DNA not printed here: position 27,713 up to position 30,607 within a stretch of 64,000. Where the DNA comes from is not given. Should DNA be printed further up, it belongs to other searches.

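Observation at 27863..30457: Intein with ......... homing endonuclease inserted at the active site of a ColD-type (His-for-Lys) PLP sugar dehydratase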

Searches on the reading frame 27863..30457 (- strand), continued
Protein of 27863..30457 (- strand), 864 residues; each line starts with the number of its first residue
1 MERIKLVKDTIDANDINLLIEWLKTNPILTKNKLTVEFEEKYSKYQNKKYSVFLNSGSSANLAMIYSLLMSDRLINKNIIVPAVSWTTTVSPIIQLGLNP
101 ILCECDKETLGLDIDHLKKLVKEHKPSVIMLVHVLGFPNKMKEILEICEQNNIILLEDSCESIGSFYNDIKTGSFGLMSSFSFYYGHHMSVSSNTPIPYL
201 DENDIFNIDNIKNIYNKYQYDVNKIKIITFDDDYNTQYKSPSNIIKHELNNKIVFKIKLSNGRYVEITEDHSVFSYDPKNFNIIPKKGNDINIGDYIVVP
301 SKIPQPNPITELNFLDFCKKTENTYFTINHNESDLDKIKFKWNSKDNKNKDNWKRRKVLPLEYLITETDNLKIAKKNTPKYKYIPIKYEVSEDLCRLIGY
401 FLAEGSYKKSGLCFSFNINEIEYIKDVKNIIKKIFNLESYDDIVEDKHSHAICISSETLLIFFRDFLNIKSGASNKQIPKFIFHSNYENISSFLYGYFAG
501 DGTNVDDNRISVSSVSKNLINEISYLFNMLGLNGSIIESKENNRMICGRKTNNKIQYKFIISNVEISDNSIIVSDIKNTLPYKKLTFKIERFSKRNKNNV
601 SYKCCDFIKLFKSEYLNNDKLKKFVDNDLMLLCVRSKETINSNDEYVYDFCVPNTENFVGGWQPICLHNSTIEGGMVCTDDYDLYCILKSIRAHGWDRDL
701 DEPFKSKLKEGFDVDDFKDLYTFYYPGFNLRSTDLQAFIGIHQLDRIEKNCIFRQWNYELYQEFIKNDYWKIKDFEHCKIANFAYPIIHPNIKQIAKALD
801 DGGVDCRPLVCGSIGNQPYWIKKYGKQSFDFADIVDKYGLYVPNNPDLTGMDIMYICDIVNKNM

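Call 40: search_dna_similar(query=window:27866-30457:-, collection=phages, mode=protein, max_rows=15)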
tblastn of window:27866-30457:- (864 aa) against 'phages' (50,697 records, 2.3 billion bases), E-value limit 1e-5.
Records with a match: 71; places in all: 75; records where one place covers at least 80% of the query: 0.
Best place of each record, by identity: <60% 71.
By first word of the organism name: Synechococcus 54; Tenacibaculum 3; uncultured 2; Salmonella 2; Marine 2; Aphanizomenon 2; Pseudomonas 1; Stenotrophomonas 1; Pelagibacter 1; Bacteriophage 1; and 2 more.
By host as written in the record: - 51; Synechococcus sp. MW02 4; Synechococcus sp. 3; Tenacibaculum maritimum 3; Salmonella enterica subsp. enterica serovar Kentucky 2; Synechococcus sp. WH 7803 1; Pseudomonas aeruginosa 1; Stenotrophomonas maltophilia 1; and 5 more.
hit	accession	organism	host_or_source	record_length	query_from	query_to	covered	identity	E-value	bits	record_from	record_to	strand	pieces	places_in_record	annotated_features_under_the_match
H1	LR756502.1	uncultured phage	metagenomic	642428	28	863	42%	38.9%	1e-30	256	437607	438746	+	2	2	record has no annotation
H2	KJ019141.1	Synechococcus phage ACG-2014f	-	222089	6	845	43%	34.3%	4e-29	220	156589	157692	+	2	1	hypothetical protein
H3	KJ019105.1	Synechococcus phage ACG-2014f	-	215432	6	845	43%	33.8%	4e-28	216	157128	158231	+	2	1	hypothetical protein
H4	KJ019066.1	Synechococcus phage ACG-2014f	-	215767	6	845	43%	33.8%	4e-28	216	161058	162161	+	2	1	hypothetical protein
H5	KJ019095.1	Synechococcus phage ACG-2014f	-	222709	6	845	43%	33.8%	4e-28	216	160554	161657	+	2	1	hypothetical protein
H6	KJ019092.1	Synechococcus phage ACG-2014f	-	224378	6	845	43%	33.8%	4e-28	216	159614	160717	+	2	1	hypothetical protein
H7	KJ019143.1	Synechococcus phage ACG-2014f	-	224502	6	845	43%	33.8%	4e-28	216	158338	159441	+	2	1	hypothetical protein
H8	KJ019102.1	Synechococcus phage ACG-2014f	-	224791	6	845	43%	33.8%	4e-28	216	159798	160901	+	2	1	hypothetical protein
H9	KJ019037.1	Synechococcus phage ACG-2014f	-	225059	6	845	43%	33.8%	4e-28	216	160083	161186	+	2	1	hypothetical protein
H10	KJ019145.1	Synechococcus phage ACG-2014f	-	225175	6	845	43%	33.8%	4e-28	216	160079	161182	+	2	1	hypothetical protein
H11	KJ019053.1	Synechococcus phage ACG-2014f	-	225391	6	845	43%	33.8%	4e-28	216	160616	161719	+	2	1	hypothetical protein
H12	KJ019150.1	Synechococcus phage ACG-2014f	-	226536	6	845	43%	33.8%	4e-28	216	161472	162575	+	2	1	hypothetical protein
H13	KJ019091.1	Synechococcus phage ACG-2014f_Syn7803US26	-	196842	6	845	43%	33.8%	5e-28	216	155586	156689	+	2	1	hypothetical protein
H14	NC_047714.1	Synechococcus phage ACG-2014f_Syn7803US26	-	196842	6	845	43%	33.8%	5e-28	216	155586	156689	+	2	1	aminotransferase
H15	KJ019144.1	Synechococcus phage ACG-2014f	-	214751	6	845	43%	33.8%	5e-28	216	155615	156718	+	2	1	hypothetical protein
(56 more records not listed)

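Call 60: predict_structure(alignment_id=A1)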
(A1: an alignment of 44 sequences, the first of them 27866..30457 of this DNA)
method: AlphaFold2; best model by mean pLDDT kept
length: 864 residues; sequences in the alignment: 44
mean_pLDDT: 89.0   pTM: 0.59
mean pLDDT of the five models: 89.0, 88.5, 87.7, 87.5, 86.8
residues with pLDDT >= 90: 524; 70-90: 301; 50-70: 28; < 50: 11
segments of 3 or more residues with pLDDT < 50: 185-188, 577-579, 670-672
pLDDT, mean of each block of 10 residues (from residue 1): 76 83 83 91 94 90 94 94 91 93 93 96 97 87 96 93 86 94 61 95 95 94 94 94 82 90 91 90 89 95 92 93 90 85 82 90 90 93 95 96 93 94 94 96 93 96 94 89 94 93 84 92 94 86 63 80 79 54 80 84 90 89 91 95 86 85 86 78 94 85 85 82 81 85 87 93 93 86 91 95 87 88 93 94 91 96 93
secondary structure, 60 per line:
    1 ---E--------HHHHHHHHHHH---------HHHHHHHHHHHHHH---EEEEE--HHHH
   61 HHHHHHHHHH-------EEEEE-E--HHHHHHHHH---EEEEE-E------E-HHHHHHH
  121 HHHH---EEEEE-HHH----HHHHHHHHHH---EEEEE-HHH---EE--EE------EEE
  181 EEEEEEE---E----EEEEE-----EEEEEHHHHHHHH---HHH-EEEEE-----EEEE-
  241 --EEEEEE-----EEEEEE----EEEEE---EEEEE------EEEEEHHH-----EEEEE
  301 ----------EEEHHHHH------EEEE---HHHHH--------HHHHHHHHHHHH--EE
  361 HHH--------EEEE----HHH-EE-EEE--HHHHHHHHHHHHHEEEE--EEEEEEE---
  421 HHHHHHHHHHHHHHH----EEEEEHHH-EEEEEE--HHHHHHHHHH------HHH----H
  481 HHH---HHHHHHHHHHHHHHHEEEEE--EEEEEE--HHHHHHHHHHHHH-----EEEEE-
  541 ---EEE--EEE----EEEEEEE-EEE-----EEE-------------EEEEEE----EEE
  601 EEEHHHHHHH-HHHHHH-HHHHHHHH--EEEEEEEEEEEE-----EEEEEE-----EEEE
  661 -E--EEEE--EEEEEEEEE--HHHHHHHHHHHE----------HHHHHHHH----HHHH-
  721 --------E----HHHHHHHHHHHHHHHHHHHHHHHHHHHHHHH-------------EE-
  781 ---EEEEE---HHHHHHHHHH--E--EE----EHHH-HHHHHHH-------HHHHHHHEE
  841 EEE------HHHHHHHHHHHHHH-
elements in order (helices of 4 or more, strands of 3 or more residues): H13-23 H33-46 E50-54 H57-70 E78-82 H87-95 E99-103 H114-124 E128-132 H141-150 E154-158 E178-187 E196-200 E206-210 H211-218 E226-230 E236-239 E243-248 E254-259 E264-268 E272-276 E283-287 E296-300 E311-313 H314-318 E325-328 H332-336 H345-356 E372-375 E387-389 H392-404 E405-408 E411-417 H421-435 E440-444 E449-454 H457-466 H480-483 H487-501 E502-506 E509-514 H517-529 E535-539 E544-546 E549-551 E556-562 E564-566 E572-574 E588-593 E598-603 H604-610 H612-617 H619-626 E629-640 E646-651 E657-660 E665-668 E671-679 H682-692 H704-711 H716-719 H734-764 E784-788 H792-801 H818-824 H832-838 E839-843 H850-863

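Call 63: fold_search(model_id=the predicted structure, library=pdb)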
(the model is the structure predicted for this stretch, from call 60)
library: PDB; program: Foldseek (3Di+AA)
matches with E <= 10: 1914; with E <= 0.001: 1053
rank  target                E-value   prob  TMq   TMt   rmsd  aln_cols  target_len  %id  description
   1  2cw7                  1.5e-28  1.00  0.41  0.64   7.7       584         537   20  Crystal structure of intein homing endonuclease II (released 2006-04-18)
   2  7qss                  3.2e-24  1.00  0.38  0.72   6.6       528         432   18  Crystal structure of homing endonuclease-associated TliVMA intein (C1A) (released 2022-03-30)
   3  7qsu                  4.7e-24  1.00  0.36  0.82   5.7       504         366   18  Crystal structure of homing endonuclease-associated TliVMA intein (C1A, d333-339) (released 2022-03-30)
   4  7qst                  3.3e-21  1.00  0.35  0.77   5.0       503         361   17  Crystal structure of homing endonuclease-associated PhoVMA intein (C1A) (released 2022-03-30)
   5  1dq3                  1.3e-17  1.00  0.34  0.60  10.3       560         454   15  CRYSTAL STRUCTURE OF AN ARCHAEAL INTEIN-ENCODED HOMING ENDONUCLEASE PI-PFUI (released 2000-07-05)
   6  3b8x_B                3.9e-17  1.00  0.40  0.87   7.4       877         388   15  Crystal structure of GDP-4-keto-6-deoxymannose-3-dehydratase (ColD) H188N mutant with bound GDP-perosamine (released 2007-11-27)
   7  2r0t_A                4.6e-17  1.00  0.40  0.87   7.2       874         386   15  Crystal structure of GDP-4-keto-6-deoxymannose-3-dehydratase with a trapped PLP-glutamate geminal diamine (released 2007-12-18)
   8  2gms_A                6.1e-17  1.00  0.40  0.87   7.1       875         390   15  E coli GDP-4-keto-6-deoxy-D-mannose-3-dehydratase with bound hydrated PLP (released 2006-09-05)
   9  3b8x_A                1.2e-16  1.00  0.40  0.87   6.7       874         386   15  Crystal structure of GDP-4-keto-6-deoxymannose-3-dehydratase (ColD) H188N mutant with bound GDP-perosamine (released 2007-11-27)
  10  2gms_B                1.2e-16  1.00  0.40  0.87   7.5       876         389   15  E coli GDP-4-keto-6-deoxy-D-mannose-3-dehydratase with bound hydrated PLP (released 2006-09-05)
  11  3gr9_B                1.5e-16  1.00  0.40  0.87   7.2       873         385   15  Crystal structure of ColD H188K S187N (released 2009-06-16)
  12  3gr9_A                1.7e-16  1.00  0.39  0.86   7.1       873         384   15  Crystal structure of ColD H188K S187N (released 2009-06-16)
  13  3gr9_C                1.8e-16  1.00  0.40  0.86   6.8       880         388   15  Crystal structure of ColD H188K S187N (released 2009-06-16)
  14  7b0m                  2.7e-16  1.00  0.38  0.86   7.5       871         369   12  Sugar transaminase from a metagenome collected from troll oil field production water (released 2021-12-01)
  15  3gr9_G                3.4e-16  1.00  0.40  0.87   7.1       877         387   15  Crystal structure of ColD H188K S187N (released 2009-06-16)
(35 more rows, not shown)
